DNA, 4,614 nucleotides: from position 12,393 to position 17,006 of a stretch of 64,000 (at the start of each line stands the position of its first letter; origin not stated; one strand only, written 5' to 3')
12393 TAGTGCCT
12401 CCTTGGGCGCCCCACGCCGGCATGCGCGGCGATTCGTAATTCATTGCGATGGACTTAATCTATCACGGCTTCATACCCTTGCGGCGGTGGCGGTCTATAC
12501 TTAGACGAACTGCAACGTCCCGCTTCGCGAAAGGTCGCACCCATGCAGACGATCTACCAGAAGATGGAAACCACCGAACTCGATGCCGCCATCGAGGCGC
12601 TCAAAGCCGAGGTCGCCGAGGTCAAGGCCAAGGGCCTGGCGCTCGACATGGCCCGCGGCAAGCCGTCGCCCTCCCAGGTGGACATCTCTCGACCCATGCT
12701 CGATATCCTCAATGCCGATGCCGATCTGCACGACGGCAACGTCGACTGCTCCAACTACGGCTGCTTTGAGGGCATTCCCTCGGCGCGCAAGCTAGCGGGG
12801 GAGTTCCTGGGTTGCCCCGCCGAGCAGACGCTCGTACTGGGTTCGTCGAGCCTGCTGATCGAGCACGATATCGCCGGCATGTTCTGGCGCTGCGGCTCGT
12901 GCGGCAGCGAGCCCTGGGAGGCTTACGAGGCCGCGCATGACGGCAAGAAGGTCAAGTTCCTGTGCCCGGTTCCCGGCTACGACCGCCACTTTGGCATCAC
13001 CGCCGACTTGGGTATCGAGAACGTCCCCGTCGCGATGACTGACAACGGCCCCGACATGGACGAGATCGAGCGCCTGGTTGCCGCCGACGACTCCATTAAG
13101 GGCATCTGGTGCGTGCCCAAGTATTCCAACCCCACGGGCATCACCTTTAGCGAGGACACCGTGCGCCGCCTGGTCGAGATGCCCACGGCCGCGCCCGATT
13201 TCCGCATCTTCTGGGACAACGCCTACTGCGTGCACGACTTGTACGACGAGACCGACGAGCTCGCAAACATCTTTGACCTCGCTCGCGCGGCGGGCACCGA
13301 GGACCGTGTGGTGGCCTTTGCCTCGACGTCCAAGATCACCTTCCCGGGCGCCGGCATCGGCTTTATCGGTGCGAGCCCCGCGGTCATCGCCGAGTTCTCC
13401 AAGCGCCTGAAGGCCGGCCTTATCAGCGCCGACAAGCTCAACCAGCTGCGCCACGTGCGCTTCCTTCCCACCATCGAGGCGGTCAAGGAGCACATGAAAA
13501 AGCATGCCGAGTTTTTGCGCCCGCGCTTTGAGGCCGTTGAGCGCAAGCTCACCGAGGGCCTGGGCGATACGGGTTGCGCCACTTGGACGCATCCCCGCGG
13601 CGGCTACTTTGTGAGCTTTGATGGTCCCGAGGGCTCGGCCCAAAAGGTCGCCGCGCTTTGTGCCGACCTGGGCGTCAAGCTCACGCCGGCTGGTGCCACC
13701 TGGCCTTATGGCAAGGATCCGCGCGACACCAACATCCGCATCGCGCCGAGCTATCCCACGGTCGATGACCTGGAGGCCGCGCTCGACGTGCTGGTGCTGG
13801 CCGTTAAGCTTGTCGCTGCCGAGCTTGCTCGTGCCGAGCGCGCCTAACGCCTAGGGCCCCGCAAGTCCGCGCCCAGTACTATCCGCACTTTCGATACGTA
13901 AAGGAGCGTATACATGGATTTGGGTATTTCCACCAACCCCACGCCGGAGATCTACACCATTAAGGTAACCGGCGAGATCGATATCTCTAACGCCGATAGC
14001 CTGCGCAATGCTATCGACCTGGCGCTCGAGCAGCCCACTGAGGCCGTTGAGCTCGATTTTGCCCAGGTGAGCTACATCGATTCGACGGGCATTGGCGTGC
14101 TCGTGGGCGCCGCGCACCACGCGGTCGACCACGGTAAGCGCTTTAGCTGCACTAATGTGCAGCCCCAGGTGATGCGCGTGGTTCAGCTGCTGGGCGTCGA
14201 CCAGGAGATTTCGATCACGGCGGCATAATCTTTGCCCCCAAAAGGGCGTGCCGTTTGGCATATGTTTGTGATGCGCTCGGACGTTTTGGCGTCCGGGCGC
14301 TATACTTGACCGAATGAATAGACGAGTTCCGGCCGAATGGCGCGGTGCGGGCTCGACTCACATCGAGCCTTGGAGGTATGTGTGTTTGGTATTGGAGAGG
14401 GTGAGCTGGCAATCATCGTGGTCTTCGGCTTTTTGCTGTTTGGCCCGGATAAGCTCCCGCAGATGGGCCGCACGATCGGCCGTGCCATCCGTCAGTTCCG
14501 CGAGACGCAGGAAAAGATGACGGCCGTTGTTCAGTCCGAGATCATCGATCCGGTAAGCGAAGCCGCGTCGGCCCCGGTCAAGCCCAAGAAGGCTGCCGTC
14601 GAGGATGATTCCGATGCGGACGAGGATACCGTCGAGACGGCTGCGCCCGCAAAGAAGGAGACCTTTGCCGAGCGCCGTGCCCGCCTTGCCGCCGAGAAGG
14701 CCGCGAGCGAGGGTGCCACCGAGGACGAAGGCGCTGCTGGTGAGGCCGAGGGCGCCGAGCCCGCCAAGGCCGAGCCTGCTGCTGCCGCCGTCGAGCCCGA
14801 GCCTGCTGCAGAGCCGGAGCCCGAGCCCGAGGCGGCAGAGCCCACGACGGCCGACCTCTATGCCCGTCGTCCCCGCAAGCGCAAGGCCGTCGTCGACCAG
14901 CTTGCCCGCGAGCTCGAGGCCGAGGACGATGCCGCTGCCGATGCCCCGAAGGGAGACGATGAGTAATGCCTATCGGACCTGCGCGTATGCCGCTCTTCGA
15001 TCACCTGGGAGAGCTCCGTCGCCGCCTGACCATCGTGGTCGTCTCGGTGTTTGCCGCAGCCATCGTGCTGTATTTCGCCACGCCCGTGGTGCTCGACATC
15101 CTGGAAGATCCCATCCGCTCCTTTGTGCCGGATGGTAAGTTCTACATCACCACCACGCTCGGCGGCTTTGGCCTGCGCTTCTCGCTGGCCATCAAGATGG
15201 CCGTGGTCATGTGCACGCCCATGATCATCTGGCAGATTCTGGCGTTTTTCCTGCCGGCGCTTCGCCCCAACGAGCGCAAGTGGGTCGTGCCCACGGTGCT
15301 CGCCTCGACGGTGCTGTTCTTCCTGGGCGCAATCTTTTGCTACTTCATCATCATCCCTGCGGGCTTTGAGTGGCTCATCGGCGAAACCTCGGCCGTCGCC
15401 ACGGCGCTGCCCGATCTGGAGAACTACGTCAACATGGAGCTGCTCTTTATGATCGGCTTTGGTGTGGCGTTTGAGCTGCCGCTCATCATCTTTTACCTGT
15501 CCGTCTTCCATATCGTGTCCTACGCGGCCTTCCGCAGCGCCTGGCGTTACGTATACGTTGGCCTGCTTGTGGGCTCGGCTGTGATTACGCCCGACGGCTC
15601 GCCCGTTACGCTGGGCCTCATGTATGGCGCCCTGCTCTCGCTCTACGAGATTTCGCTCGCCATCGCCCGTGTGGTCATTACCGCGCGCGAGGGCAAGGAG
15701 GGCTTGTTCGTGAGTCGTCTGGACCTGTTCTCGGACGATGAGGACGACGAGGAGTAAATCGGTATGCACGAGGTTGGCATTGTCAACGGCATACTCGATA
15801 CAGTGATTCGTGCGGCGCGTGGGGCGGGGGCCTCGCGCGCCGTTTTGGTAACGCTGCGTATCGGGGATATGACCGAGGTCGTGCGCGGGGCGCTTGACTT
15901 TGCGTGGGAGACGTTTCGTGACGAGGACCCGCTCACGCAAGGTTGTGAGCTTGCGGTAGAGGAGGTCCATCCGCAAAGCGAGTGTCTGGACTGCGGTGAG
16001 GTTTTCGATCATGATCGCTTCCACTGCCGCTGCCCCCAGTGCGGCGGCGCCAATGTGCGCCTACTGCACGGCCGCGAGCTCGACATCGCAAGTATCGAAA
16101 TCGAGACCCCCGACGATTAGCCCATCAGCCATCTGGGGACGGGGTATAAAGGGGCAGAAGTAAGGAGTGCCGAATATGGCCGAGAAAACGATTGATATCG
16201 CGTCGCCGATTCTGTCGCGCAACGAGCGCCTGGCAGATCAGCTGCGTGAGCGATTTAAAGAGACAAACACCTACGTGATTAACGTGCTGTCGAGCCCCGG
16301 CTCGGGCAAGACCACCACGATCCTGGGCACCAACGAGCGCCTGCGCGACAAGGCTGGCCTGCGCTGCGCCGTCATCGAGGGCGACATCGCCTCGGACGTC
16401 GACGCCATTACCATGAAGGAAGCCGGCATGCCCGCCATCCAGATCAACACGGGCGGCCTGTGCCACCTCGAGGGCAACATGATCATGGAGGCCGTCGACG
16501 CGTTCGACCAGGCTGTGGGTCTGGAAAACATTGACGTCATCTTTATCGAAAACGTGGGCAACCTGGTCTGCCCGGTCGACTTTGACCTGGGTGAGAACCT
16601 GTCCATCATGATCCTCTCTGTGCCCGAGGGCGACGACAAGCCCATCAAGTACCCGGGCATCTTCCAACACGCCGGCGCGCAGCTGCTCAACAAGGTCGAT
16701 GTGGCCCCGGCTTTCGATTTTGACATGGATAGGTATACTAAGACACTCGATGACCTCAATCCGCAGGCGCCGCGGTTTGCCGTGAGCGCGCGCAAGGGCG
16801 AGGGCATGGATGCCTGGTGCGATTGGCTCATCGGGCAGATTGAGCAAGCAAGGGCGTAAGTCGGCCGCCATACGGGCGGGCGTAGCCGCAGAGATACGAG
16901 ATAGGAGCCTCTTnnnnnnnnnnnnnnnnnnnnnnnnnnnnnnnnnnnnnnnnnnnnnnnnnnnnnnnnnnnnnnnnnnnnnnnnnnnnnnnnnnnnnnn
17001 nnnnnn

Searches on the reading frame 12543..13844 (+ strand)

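Call 10: search_protein_families(library=pfam, proteins=[window:12543-13844:+], max_evalue=0.0001)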
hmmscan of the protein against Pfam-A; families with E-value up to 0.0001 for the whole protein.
window:12543-13844:+ (434 aa): 2 families
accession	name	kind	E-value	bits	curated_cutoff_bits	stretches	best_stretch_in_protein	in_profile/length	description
PF12897.13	Asp_aminotransf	-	3.9e-149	497.4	27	1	11-428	4-416/421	Aspartate amino-transferase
PF00155.27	Aminotran_1_2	-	1.1e-12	48.3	19.7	1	67-416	33-360/361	Aminotransferase class I and II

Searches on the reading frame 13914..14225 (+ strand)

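Call 10: search_protein_families(library=pfam, proteins=[window:13914-14225:+], max_evalue=0.0001)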
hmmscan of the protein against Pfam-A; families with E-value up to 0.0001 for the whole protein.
window:13914-14225:+ (104 aa): 2 families
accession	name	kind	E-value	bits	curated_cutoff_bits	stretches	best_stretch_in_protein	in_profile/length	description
PF13466.11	STAS_2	-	3.3e-20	72.5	29.2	1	16-96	1-80/80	STAS domain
PF01740.26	STAS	-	4.2e-18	65.5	22.6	1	9-101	6-99/106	STAS domain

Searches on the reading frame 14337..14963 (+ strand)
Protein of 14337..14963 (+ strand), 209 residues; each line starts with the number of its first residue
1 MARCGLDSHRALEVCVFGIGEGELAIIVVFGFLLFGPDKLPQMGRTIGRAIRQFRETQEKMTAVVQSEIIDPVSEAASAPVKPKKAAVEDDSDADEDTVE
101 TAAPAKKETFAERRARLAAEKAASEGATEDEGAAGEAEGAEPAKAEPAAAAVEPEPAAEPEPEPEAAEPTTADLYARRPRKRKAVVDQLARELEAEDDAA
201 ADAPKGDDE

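Call 10: search_protein_families(library=pfam, proteins=[window:14337-14963:+], max_evalue=0.0001)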
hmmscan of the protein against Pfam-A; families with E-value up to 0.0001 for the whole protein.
window:14337-14963:+ (209 aa): 1 family
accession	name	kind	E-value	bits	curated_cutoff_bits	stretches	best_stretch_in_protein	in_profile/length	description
PF02416.21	TatA_B_E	-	2.7e-13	49.4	21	1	19-64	1-46/53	mttA/Hcf106 family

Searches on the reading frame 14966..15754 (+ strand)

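Call 10: search_protein_families(library=pfam, proteins=[window:14966-15754:+], max_evalue=0.0001)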
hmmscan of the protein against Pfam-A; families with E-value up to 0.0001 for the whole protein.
window:14966-15754:+ (263 aa): 1 family
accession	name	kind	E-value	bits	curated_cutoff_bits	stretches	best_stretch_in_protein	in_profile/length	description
PF00902.23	TatC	-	6.3e-54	183.4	25.1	1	12-219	1-205/208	Sec-independent protein translocase protein (TatC)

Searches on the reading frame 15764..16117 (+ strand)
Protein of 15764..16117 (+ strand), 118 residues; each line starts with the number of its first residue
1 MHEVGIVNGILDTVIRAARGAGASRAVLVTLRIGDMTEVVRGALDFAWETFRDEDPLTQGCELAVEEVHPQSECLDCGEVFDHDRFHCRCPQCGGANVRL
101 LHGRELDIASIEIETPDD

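Call 57: search_protein_families(library=ncbifam, proteins=[window:15764-16117:+], max_evalue=0.00001)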
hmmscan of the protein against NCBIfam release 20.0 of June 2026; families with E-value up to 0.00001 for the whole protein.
window:15764-16117:+ (118 aa): 6 families
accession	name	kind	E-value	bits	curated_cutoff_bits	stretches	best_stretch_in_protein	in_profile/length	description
TIGR00100.1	hypA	equivalog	5.9e-25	87.6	88.1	1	1-114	1-114/116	hydrogenase maturation nickel metallochaperone HypA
NF001976.0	PRK00762.1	equivalog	1.3e-18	67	146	1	1-118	1-123/124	hydrogenase maturation nickel metallochaperone HypA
NF001839.0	PRK00564.1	equivalog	3.1e-15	56.4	112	1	1-114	1-115/117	hydrogenase/urease nickel incorporation protein HypA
NF009046.0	PRK12380.1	subfamily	4.8e-15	55.9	113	1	1-114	1-113/113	hydrogenase/urease nickel incorporation protein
NF002979.0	PRK03681.1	subfamily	1.8e-11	44.3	121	1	1-114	1-114/116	hydrogenase/urease nickel incorporation protein HypA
NF003008.0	PRK03824.1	equivalog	1.4e-10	41.2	125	1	1-82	1-81/135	hydrogenase nickel incorporation protein HypA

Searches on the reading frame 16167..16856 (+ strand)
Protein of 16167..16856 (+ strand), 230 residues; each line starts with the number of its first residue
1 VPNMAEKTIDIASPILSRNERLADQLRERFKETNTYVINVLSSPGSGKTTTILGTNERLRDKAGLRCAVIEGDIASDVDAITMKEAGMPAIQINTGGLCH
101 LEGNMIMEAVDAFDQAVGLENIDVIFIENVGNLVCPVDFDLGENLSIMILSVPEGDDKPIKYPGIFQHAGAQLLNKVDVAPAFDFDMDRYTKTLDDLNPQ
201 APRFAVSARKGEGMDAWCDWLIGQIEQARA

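Call 10: search_protein_families(library=pfam, proteins=[window:16167-16856:+], max_evalue=0.0001)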
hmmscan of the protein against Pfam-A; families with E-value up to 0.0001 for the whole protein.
window:16167-16856:+ (230 aa): 1 family
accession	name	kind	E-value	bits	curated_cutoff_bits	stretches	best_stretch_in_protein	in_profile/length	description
PF02492.25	cobW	-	2.1e-20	73.5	20.7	1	37-202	2-177/180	CobW/HypB/UreG, nucleotide-binding domain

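Call 57: search_protein_families(library=ncbifam, proteins=[window:16167-16856:+], max_evalue=0.00001)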
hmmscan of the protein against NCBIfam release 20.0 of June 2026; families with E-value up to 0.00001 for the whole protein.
window:16167-16856:+ (230 aa): 3 families
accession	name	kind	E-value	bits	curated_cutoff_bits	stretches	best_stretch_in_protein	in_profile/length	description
TIGR00073.1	hypB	equivalog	1.3e-71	240.6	121.2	1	8-224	5-213/217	hydrogenase nickel incorporation protein HypB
NF007775.0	PRK10463.1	equivalog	6.7e-68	229.2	385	1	6-223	75-286/290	hydrogenase nickel incorporation protein HypB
TIGR00101.1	ureG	equivalog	8.8e-10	38.7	204.2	1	38-221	4-191/199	urease accessory protein UreG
